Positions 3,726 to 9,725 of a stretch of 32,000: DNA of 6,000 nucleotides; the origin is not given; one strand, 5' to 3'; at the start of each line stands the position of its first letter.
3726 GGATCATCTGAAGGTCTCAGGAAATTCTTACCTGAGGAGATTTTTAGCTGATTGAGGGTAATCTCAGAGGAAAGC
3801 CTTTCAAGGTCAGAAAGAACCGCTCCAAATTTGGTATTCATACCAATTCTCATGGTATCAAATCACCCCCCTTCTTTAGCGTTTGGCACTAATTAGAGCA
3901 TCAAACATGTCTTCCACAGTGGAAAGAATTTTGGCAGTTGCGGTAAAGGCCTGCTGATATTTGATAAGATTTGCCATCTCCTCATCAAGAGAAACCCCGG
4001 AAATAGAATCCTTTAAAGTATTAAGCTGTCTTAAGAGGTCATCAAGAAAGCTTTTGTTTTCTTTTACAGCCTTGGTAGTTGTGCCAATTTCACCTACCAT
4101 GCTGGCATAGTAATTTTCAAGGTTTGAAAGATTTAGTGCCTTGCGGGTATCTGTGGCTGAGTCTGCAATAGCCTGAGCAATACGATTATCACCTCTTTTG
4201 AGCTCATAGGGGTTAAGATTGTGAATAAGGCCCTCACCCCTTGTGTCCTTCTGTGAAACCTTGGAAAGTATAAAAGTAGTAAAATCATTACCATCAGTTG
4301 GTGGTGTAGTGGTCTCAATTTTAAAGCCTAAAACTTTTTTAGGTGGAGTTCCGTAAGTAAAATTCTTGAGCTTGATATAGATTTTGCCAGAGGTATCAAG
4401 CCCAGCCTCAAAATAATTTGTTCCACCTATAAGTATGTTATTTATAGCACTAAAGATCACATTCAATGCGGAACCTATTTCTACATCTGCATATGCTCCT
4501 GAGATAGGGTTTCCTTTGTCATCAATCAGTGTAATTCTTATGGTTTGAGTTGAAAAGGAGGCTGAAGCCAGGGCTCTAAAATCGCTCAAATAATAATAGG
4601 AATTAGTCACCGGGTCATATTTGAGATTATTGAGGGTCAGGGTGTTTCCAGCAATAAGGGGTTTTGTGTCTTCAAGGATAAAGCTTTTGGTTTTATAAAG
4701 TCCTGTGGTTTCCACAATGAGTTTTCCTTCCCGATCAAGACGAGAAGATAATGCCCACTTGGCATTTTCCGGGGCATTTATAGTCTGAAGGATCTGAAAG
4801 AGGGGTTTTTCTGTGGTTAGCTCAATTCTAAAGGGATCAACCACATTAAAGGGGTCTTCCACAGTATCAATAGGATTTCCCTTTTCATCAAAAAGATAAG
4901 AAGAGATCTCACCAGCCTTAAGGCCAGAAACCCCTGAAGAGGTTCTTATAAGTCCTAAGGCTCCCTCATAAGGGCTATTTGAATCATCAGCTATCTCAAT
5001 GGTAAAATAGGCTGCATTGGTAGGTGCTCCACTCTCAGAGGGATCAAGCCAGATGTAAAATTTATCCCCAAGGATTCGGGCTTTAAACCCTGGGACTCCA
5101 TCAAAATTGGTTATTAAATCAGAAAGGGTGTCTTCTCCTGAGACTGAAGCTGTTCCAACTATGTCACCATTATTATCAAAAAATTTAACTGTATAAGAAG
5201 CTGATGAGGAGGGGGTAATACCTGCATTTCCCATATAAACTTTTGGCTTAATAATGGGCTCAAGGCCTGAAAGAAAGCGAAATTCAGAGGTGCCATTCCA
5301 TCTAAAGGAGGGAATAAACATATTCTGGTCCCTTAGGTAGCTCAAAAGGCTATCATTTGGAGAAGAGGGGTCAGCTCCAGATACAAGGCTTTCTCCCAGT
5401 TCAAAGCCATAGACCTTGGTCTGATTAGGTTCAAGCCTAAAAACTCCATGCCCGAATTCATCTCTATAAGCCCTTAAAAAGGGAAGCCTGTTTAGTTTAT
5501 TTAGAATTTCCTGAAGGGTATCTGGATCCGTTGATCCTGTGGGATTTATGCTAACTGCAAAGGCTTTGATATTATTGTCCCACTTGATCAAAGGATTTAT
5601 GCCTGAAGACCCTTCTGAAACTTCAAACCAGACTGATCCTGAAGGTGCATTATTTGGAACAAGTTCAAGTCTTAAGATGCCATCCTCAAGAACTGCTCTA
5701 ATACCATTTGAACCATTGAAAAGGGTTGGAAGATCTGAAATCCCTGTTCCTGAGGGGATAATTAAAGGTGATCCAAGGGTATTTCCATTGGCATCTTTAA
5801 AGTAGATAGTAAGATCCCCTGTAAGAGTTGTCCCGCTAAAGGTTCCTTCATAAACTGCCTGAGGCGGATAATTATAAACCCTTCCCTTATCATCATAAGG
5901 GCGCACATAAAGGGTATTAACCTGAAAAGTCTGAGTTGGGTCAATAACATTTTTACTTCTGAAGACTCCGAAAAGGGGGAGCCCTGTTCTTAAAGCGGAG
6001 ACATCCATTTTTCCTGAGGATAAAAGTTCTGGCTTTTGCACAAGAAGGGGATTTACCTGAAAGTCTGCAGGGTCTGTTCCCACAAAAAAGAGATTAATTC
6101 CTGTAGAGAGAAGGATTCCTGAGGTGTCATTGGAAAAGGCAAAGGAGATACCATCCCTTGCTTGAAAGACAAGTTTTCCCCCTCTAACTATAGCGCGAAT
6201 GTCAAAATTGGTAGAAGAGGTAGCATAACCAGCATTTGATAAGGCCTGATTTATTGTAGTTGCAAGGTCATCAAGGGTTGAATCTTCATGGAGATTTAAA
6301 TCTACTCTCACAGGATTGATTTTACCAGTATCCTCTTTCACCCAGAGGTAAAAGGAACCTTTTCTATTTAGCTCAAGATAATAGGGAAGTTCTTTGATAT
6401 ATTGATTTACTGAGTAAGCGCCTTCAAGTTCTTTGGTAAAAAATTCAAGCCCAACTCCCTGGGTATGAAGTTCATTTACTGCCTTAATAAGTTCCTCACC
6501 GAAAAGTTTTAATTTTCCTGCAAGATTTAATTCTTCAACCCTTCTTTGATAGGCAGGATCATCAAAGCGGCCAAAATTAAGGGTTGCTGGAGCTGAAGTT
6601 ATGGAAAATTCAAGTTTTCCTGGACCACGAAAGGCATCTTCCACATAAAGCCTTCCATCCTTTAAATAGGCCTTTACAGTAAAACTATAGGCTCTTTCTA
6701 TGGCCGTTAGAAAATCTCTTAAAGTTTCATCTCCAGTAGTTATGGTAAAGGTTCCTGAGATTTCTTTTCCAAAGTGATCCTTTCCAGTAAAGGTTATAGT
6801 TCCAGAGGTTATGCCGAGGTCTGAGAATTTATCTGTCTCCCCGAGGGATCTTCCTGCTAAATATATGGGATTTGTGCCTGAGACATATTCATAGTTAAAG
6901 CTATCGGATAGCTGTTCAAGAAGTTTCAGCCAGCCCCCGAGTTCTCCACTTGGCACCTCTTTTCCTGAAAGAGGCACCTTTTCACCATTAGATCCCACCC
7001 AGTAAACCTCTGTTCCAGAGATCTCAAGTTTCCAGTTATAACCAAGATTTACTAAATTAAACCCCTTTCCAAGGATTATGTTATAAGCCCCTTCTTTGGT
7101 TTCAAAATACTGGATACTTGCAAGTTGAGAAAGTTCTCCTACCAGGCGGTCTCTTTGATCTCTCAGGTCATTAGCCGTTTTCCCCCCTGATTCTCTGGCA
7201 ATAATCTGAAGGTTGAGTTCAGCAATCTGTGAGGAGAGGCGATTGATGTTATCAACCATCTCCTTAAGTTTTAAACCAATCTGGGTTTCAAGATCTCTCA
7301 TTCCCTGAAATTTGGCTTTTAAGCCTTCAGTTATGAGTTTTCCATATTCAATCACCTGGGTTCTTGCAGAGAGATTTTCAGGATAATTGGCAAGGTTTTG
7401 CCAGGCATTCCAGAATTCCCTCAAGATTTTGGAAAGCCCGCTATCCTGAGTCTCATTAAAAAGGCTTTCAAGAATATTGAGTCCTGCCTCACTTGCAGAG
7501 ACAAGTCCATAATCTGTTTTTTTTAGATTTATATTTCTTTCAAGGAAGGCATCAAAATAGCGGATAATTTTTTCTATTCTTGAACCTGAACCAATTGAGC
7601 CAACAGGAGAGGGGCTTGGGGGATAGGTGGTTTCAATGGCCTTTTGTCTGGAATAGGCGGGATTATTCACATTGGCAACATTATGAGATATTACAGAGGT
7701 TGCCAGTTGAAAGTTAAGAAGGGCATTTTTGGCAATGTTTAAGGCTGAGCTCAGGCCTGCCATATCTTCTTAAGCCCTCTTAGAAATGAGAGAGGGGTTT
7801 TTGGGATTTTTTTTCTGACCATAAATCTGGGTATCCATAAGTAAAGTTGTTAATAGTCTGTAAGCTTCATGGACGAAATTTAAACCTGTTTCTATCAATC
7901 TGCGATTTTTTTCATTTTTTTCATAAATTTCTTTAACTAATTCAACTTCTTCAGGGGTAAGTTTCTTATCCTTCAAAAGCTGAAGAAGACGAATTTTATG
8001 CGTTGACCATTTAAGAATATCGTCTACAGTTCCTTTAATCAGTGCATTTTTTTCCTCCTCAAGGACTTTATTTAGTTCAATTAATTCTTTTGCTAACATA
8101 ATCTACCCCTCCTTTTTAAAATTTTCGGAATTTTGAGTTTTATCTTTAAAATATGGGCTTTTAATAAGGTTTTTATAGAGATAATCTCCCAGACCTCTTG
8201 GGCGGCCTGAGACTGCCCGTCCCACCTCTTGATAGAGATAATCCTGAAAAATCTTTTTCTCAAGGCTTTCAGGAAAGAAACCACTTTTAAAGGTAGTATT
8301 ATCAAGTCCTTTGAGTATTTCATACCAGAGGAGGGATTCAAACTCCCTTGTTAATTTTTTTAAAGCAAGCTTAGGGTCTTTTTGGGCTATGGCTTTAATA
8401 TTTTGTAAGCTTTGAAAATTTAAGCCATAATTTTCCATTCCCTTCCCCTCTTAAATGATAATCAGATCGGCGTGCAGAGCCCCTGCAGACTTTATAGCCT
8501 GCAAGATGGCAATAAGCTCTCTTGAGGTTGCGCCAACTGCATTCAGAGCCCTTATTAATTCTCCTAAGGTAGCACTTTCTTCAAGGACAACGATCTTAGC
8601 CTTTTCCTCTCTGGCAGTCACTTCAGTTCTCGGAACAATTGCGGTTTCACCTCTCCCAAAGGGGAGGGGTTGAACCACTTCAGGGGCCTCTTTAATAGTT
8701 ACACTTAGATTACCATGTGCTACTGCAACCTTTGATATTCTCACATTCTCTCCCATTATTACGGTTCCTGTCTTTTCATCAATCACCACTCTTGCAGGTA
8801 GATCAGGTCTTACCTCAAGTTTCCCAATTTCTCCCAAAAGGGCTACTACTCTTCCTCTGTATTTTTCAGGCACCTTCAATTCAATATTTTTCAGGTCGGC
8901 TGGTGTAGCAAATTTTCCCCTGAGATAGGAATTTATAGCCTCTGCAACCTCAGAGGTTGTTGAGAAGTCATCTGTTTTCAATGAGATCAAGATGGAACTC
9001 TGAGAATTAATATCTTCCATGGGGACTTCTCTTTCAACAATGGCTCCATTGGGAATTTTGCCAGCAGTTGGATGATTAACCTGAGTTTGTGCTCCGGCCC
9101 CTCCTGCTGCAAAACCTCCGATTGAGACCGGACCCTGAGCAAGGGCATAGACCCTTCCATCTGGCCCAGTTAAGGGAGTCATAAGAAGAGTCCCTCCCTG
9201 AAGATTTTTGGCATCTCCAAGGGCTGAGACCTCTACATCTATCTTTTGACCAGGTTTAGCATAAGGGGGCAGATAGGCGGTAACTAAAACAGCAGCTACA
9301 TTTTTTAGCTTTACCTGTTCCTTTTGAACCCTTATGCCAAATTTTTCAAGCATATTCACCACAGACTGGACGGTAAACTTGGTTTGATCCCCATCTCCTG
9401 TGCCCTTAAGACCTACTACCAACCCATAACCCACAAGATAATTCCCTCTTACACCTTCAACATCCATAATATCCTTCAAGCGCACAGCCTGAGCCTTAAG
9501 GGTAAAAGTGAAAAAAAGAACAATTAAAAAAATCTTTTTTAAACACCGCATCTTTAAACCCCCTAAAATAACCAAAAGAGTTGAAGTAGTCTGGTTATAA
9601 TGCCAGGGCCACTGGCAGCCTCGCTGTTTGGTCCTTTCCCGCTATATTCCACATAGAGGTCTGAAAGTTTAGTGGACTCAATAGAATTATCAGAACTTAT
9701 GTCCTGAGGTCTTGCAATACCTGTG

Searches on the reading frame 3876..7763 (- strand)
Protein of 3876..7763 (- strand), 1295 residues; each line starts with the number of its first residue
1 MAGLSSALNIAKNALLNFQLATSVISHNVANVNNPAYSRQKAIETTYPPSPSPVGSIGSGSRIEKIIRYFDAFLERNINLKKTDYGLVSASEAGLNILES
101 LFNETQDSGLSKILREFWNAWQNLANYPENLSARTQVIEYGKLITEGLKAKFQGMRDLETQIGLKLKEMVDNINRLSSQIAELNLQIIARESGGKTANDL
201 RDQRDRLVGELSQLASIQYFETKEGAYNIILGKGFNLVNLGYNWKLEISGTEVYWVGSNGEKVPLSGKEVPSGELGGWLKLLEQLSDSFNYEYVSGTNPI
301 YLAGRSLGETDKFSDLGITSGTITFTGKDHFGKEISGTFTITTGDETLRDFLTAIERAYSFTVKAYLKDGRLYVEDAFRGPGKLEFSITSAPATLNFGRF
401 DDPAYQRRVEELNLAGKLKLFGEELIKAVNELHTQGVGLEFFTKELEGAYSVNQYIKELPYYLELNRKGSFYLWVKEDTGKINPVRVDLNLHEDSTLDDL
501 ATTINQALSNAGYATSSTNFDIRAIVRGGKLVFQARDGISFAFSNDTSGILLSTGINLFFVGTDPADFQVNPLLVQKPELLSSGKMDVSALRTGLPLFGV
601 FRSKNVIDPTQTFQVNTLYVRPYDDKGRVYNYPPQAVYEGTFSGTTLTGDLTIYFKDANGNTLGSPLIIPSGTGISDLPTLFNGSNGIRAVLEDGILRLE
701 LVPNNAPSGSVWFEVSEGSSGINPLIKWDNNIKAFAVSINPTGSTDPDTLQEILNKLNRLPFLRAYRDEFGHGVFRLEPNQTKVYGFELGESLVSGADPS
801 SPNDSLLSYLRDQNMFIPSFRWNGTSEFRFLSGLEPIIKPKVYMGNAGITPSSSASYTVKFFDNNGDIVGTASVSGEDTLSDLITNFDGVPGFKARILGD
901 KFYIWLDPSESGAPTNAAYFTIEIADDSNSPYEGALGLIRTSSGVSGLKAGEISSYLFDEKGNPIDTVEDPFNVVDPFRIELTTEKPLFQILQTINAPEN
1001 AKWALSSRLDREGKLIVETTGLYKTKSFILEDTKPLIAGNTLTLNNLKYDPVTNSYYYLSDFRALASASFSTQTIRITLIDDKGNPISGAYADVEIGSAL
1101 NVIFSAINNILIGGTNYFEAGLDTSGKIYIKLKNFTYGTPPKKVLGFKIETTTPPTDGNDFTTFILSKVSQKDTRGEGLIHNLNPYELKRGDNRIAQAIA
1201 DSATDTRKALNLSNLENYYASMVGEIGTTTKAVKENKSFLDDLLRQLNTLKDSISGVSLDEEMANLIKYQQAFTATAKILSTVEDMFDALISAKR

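Call 63: search_protein_families(library=pfam, proteins=[window:3876-7763:-], max_evalue=0.00001)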
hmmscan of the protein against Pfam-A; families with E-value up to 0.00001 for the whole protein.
window:3876-7763:- (1295 aa): 2 families
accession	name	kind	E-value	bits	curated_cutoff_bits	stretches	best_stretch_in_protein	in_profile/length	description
PF22638.1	FlgK_D1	-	1.5e-43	149.5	28.6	1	96-284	2-194/233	Flagellar hook-associated protein FlgK helical domain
PF06429.18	Flg_bbr_C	-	4e-12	45.9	23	1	1254-1292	7-45/46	Flagellar basal body rod FlgEFG protein C-terminal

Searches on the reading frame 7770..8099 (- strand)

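Call 63: search_protein_families(library=pfam, proteins=[window:7770-8099:-], max_evalue=0.00001)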
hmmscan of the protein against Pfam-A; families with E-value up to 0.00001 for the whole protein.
window:7770-8099:- (109 aa): 1 family
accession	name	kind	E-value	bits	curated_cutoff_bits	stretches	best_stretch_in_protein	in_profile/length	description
PF05130.17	FlgN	-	3.4e-08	34.5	30.5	0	53-100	99-146/147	FlgN protein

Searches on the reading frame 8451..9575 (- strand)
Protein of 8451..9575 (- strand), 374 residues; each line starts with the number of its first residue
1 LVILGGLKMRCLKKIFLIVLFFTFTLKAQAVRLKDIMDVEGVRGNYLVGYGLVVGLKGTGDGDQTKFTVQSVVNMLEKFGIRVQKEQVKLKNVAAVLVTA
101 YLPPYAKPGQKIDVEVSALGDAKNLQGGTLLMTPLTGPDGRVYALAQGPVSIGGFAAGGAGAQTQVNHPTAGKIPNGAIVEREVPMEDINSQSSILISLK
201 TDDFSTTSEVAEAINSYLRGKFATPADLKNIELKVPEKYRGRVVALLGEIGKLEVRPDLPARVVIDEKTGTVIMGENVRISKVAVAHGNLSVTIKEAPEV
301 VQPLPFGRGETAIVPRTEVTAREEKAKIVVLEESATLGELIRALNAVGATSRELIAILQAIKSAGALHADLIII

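Call 63: search_protein_families(library=pfam, proteins=[window:8451-9575:-], max_evalue=0.00001)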
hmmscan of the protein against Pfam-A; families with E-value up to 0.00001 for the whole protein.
window:8451-9575:- (374 aa): 1 family
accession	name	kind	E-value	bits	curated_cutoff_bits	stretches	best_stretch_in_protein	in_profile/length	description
PF02119.21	FlgI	-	9.1e-141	469.1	25.3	1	32-373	1-343/343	Flagellar P-ring protein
